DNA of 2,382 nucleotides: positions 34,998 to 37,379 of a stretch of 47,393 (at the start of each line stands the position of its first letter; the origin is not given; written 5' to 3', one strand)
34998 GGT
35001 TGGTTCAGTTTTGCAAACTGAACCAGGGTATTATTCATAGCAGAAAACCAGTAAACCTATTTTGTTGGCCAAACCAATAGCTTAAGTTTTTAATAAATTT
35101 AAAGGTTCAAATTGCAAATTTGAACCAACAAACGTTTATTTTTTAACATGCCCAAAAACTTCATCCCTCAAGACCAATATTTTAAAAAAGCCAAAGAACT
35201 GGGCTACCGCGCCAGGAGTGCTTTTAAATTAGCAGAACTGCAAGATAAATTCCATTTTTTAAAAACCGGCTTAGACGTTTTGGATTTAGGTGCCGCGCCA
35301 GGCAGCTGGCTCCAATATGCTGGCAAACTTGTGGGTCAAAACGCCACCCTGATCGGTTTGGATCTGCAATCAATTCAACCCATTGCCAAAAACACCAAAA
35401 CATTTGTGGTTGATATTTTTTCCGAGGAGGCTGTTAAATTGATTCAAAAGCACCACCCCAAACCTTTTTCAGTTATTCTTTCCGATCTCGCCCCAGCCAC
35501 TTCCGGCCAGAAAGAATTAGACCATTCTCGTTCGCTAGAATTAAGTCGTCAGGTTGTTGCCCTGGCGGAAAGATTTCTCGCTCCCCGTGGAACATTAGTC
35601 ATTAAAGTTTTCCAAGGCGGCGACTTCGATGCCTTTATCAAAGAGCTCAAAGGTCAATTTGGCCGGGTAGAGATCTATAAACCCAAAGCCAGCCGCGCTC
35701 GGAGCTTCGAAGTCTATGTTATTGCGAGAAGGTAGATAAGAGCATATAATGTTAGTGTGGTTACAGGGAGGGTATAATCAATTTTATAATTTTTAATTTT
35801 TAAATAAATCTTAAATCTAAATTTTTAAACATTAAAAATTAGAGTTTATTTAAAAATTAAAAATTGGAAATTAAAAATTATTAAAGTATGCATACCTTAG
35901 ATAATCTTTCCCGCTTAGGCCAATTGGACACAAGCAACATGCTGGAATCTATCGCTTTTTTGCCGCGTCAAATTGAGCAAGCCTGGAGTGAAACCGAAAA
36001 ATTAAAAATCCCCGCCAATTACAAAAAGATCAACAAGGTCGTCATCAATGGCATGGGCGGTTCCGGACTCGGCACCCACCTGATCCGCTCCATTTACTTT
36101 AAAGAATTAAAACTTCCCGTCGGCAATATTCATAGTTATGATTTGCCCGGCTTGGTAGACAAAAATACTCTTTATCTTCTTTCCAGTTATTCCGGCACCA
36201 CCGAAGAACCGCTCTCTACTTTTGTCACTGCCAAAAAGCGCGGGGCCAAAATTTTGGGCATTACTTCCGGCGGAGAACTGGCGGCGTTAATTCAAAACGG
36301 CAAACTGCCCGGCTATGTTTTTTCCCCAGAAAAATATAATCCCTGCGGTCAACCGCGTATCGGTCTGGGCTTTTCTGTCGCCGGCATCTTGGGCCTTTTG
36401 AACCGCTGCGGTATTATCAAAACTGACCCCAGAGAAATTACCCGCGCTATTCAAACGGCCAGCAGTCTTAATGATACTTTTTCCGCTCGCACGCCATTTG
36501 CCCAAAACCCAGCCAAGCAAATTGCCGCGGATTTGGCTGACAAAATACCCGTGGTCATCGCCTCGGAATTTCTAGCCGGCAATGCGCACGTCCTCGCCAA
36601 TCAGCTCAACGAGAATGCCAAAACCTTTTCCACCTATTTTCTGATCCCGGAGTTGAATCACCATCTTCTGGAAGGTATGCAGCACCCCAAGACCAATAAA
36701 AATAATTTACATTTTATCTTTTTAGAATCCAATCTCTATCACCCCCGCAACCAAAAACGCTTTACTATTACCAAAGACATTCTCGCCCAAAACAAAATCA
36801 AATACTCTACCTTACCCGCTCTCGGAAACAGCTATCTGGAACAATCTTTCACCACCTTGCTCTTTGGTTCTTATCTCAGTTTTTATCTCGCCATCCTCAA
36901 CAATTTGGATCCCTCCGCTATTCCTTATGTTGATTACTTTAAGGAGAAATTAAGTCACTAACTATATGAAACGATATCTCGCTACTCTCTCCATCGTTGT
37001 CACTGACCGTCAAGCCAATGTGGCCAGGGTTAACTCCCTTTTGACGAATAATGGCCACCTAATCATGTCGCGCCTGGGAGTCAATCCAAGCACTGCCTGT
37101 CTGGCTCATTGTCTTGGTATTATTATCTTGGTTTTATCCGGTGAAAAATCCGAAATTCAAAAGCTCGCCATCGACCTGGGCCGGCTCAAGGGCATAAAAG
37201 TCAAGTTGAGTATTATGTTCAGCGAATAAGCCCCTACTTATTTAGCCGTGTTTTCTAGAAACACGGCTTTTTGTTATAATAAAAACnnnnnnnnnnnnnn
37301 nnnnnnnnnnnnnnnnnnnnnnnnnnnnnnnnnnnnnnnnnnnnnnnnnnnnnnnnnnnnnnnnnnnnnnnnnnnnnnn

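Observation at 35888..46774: Glycosylation supercluster with two translationally coupled 'polyprenyl-P-sugar synthase + GT-C transferase' modules and five large GT-C-like membrane proteins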

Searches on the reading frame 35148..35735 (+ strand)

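Call 3: search_protein_families(library=pfam, proteins=[window:35148-35735:+], max_evalue=0.1)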
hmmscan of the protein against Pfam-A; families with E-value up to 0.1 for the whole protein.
window:35148-35735:+ (195 aa): 5 families
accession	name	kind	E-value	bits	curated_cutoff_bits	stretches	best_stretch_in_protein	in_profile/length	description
PF01728.25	FtsJ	-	5.9e-50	170.1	24.1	1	20-194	1-179/181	FtsJ-like methyltransferase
PF13847.12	Methyltransf_31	-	0.00017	21.8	27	1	39-156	2-113/145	Methyltransferase domain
PF13489.12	Methyltransf_23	-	0.0017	18.5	27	1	32-91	10-70/164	Methyltransferase domain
PF13649.12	Methyltransf_25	-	0.019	16.1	27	1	44-76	1-32/97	Methyltransferase domain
PF00625.27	Guanylate_kin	-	0.036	14.2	25.2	1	68-167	78-175/182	Guanylate kinase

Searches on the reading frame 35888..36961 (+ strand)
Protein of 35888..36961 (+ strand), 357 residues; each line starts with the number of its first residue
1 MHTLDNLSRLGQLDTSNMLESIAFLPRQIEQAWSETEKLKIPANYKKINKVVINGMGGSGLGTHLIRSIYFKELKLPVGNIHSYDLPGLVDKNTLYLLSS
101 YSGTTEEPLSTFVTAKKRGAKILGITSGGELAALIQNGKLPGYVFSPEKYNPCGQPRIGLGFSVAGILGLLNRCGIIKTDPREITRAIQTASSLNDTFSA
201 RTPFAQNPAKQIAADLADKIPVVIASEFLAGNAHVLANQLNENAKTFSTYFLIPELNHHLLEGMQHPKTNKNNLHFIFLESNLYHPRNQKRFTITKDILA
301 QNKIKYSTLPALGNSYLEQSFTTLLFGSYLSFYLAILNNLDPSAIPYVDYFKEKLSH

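Call 3: search_protein_families(library=pfam, proteins=[window:35888-36961:+], max_evalue=0.1)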
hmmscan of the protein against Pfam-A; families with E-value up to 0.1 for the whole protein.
window:35888-36961:+ (357 aa): 3 families
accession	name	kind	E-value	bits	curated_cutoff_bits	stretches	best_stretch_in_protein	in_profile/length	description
PF10432.14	bact-PGI_C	-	2.3e-39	135.2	24.5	1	206-355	2-151/151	Bacterial phospho-glucose isomerase C-terminal SIS domain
PF01380.27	SIS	-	0.0018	18.5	25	1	72-127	28-88/131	SIS domain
PF07419.17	PilM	-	0.038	14.3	25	0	70-134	54-115/136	PilM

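Call 4: search_protein_families(library=ncbifam, proteins=[window:35888-36961:+], max_evalue=0.1)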
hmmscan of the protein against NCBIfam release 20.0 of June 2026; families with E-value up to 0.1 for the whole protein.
window:35888-36961:+ (357 aa): 14 families
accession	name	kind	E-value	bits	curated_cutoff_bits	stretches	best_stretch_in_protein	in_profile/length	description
NF006425.0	PRK08674.1-5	equivalog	9.3e-83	278.1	471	1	3-356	4-354/358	bifunctional phosphoglucose/phosphomannose isomerase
NF006426.0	PRK08674.1-6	subfamily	1.6e-73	247.6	295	1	4-356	2-350/354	bifunctional phosphoglucose/phosphomannose isomerase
NF006424.0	PRK08674.1-3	equivalog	3.3e-61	207.6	730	1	3-356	5-353/355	bifunctional phosphoglucose/phosphomannose isomerase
NF006423.0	PRK08674.1-2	equivalog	1.6e-58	198.1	254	1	20-356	5-317/317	bifunctional phosphoglucose/phosphomannose isomerase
TIGR02128.1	G6PI_arch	equivalog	5.6e-51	173.3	213.9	1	39-356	12-308/308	bifunctional phosphoglucose/phosphomannose isomerase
NF006422.0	PRK08674.1-1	subfamily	1.1e-23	84.1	317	1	31-355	10-295/302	bifunctional phosphoglucose/phosphomannose isomerase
NF007080.0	PRK09533.1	equivalog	2.8e-05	22.2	712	1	33-214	441-628/949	bifunctional transaldolase/phosoglucose isomerase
NF003016.0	PRK03868.1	equivalog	7.8e-05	21.7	487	1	39-114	49-133/410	glucose-6-phosphate isomerase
NF001484.0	PRK00331.1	subfamily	0.015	13.7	381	1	30-126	266-367/601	isomerizing glutamine--fructose-6-phosphate transaminase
TIGR01135.1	glmS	equivalog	0.017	13.6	418.05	1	27-127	270-373/607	glutamine--fructose-6-phosphate transaminase (isomerizing)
TIGR03127.2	RuMP_HxlB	equivalog_domain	0.023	14.6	160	1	34-127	16-107/178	6-phospho-3-hexuloisomerase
NF040776.2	AlsR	equivalog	0.058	12.3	400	1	89-128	173-212/279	transcriptional repressor AlsR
NF010696.0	PRK14096.1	equivalog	0.059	11.9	671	0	23-118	88-194/528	glucose-6-phosphate isomerase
NF008590.0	PRK11557.1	equivalog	0.094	12.1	355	0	45-127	129-214/282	MurR/RpiR family transcriptional regulator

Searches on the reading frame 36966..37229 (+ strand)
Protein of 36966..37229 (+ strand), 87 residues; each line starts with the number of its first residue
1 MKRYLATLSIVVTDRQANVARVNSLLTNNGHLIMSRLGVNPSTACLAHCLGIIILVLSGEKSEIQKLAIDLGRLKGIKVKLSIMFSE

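Call 3: search_protein_families(library=pfam, proteins=[window:36966-37229:+], max_evalue=0.1)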
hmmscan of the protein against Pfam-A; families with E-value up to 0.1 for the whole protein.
window:36966-37229:+ (87 aa): 3 families
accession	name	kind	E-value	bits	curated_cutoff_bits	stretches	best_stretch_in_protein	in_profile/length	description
PF21699.3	TM1266-like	-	8.8e-13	48.5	27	1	5-80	2-73/74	Iron-only hydrogenase system regulator, putative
PF08753.17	NikR_C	-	0.005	17.5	22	1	48-79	42-72/77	NikR C terminal nickel binding domain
PF13291.12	ACT_4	-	0.025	15.7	27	0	2-34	3-35/80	ACT domain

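Call 4: search_protein_families(library=ncbifam, proteins=[window:36966-37229:+], max_evalue=0.1)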
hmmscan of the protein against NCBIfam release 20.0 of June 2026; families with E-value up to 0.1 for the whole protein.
window:36966-37229:+ (87 aa): 8 families
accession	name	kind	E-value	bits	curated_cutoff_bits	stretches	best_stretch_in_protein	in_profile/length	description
TIGR03959.1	hyd_TM1266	equivalog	2.2e-13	49.8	60.8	1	5-82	2-74/76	TM1266 family iron-only hydrogenase system putative regulator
NF052672.1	CPF_0552_fam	subfamily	5.7e-13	48.5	85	1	8-81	4-77/80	CPF_0552 family protein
NF002169.0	PRK01002.1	subfamily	0.0016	18.4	111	1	25-85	78-134/141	nickel responsive regulator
NF006352.0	PRK08577.1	equivalog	0.014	15.5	140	1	3-78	54-127/136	hypothetical protein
NF001884.0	PRK00630.1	subfamily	0.027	14.6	119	1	48-79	106-135/148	nickel responsive regulator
NF008864.0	PRK11895.1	equivalog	0.033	13.9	119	1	6-74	4-68/164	acetolactate synthase small subunit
NF007049.0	PRK09502.1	equivalog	0.046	13.9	181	1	9-47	2-39/107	iron-sulfur cluster assembly protein IscA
NF003381.0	PRK04460.1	equivalog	0.053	13.6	105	1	5-79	56-126/139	nickel-responsive transcriptional regulator NikR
